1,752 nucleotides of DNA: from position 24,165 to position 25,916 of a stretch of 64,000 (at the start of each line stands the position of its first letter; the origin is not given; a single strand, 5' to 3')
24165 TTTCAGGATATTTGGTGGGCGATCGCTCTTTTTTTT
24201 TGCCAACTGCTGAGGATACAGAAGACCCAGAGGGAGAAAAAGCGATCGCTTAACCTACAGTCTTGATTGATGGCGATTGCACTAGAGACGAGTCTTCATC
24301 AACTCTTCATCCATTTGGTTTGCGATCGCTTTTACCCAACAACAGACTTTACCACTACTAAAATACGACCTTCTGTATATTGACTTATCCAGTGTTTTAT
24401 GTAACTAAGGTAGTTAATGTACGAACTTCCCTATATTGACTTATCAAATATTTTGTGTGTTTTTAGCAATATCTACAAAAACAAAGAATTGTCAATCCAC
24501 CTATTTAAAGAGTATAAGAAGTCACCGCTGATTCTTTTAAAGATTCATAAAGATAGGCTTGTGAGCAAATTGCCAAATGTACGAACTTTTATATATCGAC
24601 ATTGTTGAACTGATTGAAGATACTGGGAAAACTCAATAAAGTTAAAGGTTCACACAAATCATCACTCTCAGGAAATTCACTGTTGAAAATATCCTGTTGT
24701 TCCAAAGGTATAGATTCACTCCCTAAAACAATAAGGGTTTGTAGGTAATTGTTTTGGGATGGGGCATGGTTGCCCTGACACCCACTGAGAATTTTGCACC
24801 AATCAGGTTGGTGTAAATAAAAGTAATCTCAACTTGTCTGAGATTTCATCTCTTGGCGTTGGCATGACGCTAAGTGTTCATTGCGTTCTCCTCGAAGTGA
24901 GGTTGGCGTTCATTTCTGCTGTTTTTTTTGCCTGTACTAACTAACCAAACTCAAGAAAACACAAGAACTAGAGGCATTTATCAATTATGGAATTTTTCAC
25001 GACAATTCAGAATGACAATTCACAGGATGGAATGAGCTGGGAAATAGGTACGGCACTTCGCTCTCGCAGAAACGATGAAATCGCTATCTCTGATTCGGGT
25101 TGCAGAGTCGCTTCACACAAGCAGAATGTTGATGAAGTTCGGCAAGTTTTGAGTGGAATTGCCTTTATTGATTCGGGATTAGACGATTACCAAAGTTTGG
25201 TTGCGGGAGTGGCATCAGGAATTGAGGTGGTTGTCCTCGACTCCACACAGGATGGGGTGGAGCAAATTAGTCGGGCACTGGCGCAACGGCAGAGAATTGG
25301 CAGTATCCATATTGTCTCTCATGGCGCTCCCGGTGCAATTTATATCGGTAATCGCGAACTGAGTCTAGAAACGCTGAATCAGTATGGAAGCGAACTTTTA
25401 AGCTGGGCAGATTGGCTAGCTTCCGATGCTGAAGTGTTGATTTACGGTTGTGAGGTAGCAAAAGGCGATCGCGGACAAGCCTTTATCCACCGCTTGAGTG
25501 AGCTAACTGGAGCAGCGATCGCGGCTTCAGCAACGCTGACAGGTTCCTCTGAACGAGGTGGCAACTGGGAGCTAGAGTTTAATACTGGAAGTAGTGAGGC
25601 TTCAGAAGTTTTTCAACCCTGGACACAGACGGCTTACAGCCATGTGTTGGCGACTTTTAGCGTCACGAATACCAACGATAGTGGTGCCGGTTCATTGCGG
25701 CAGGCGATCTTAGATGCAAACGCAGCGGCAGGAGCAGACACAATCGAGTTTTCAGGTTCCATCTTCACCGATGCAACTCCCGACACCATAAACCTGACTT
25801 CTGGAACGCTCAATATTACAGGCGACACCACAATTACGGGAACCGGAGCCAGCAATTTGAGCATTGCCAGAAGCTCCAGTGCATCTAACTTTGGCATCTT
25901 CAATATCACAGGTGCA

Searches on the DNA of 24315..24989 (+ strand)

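Call 60: search_dna_similar(query=window:24315-24989:+, collection=plasmids, mode=distant, max_evalue=0.001, max_rows=15)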
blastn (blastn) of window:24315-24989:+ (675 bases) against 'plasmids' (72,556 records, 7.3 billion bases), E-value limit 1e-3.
No match.
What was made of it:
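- Tried and rejected: A plasmid search with blastn gave no match (call 60).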

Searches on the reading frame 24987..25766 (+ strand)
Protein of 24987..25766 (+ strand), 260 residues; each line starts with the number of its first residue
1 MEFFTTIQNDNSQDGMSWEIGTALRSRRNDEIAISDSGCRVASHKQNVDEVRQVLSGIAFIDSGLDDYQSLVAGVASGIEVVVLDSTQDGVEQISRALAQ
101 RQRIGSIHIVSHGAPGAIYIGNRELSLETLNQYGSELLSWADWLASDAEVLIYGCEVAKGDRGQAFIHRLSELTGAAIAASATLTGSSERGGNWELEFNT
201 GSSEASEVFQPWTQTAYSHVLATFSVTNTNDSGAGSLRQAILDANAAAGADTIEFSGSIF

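Call 19: find_homologous_proteins(query=window:24987-25766:+, max_evalue=1e-20)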
Query window:24987-25766:+ (260 aa): 169 proteins with E <= 1e-20 among 8000 candidates; the best 120 are listed.
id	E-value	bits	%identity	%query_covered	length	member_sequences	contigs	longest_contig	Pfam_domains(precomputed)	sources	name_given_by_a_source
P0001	2.2e-86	308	82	66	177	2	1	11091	PF14252.12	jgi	jgi:2-hydroxy-3-keto-5-methylthiopentenyl-1-phosphate phosphatase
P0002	7.2e-71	257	68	72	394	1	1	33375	PF14252.12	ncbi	ncbi:DUF4347 domain-containing protein, partial [Trichocoleus sp. DQ-A3]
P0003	1.7e-61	226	50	91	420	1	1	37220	PF14252.12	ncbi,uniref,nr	ncbi:DUF4347 domain-containing protein, partial [Pantanalinema sp. GBBB05]|uniref:DUF4347 domain-con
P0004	1.1e-58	217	56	77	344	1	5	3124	PF14252.12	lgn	-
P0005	2.9e-52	196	39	91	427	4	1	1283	PF14252.12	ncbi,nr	ncbi:MAG: DUF4347 domain-containing protein, partial [Gammaproteobacteria bacterium]|nr:DUF4347 doma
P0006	7.0e-52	195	52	77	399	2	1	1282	PF14252.12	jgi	-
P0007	3.0e-51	193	51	78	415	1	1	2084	PF14252.12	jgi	jgi:hypothetical protein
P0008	3.8e-51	192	53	66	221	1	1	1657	PF14252.12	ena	-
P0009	1.0e-50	191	53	63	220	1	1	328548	PF14252.12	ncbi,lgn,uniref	ncbi:MAG: DUF4347 domain-containing protein [Nostoc sp.]|uniref:DUF4347 domain-containing protein n=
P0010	1.5e-50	190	56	63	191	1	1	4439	PF14252.12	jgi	jgi:hypothetical protein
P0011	2.1e-50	190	52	66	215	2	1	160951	PF14252.12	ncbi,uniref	ncbi:DUF4347 domain-containing protein, partial [Nostoc sp. NMS9]|uniref:DUF4347 domain-containing p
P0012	2.7e-50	190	53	63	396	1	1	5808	PF17164.11,PF14252.12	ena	-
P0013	1.1e-49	188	47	43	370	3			PF14252.12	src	-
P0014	1.4e-49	187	53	66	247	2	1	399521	PF17164.11,PF14252.12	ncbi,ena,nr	ncbi:MAG: DUF4347 domain-containing protein [Desmonostoc vinosum HA7617-LM4]|nr:DUF4347 domain-conta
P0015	3.1e-49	186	55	63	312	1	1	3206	PF17164.11,PF14252.12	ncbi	ncbi:MAG: DUF4347 domain-containing protein, partial [Cyanobacteriota bacterium]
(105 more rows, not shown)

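Call 20: find_encoding_contigs(protein=P0001, flank=10000, max_places=4)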
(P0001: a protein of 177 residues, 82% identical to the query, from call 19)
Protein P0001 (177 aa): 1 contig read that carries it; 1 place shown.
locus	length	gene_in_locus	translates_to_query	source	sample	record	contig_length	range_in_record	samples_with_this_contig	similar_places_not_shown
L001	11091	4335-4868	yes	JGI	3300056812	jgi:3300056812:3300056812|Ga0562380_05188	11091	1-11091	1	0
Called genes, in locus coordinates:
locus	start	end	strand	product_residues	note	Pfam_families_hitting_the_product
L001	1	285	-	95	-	?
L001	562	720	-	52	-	-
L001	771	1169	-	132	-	PF00005:ABC_tran, PF13304:AAA_21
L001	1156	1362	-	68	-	PF00005:ABC_tran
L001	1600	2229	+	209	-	-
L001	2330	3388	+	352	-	PF04616:Glyco_hydro_43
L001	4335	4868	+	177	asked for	PF14252:DUF4347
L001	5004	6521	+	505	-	PF19076:CshA_repeat (faint), PF17803:Cadherin_4, PF17892:Cadherin_5, PF17963:Big_9, PF05345:He_PIG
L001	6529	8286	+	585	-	-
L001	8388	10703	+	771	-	PF17803:Cadherin_4, PF17892:Cadherin_5, PF17963:Big_9, PF16184:Cadherin_3, PF17803:Cadherin_4 (weak), PF16184:Cadherin_3, PF16184:Cadherin_3, PF05345:He_PIG, +8 more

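Call 21: find_encoding_contigs(protein=P0002, flank=10000, max_places=4)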
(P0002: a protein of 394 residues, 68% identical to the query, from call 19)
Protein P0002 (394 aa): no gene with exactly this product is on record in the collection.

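Call 65: find_encoding_contigs(protein=P0004, flank=3000, max_places=3)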
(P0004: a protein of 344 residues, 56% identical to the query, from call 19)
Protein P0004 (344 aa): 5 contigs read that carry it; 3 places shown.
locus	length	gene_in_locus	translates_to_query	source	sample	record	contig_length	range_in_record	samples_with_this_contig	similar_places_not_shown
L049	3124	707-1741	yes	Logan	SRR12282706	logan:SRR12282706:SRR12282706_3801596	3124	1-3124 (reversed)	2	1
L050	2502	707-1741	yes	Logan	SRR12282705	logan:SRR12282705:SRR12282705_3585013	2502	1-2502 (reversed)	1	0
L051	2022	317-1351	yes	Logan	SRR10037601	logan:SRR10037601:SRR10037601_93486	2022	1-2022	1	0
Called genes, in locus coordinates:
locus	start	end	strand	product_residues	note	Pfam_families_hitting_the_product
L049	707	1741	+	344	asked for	PF14252:DUF4347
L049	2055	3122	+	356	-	?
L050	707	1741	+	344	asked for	PF14252:DUF4347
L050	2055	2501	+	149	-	?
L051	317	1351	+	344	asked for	PF14252:DUF4347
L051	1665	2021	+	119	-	?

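Call 66: find_encoding_contigs(protein=P0003, flank=3000, max_places=2)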
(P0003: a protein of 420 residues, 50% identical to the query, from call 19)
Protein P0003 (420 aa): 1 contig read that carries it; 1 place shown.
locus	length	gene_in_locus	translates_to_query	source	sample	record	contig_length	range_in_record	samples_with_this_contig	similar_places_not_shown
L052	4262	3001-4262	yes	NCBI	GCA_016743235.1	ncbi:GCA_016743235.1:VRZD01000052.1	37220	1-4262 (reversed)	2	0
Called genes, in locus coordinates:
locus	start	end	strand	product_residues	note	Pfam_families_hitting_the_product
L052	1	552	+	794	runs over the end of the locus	PF05231:MASE1, PF00512:HisKA, PF02518:HATPase_c, PF00072:Response_reg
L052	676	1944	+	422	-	PF00072:Response_reg, PF00512:HisKA (weak), PF02518:HATPase_c, PF14501:HATPase_c_5 (weak)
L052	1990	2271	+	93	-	PF00589:Phage_integrase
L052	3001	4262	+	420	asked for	PF14252:DUF4347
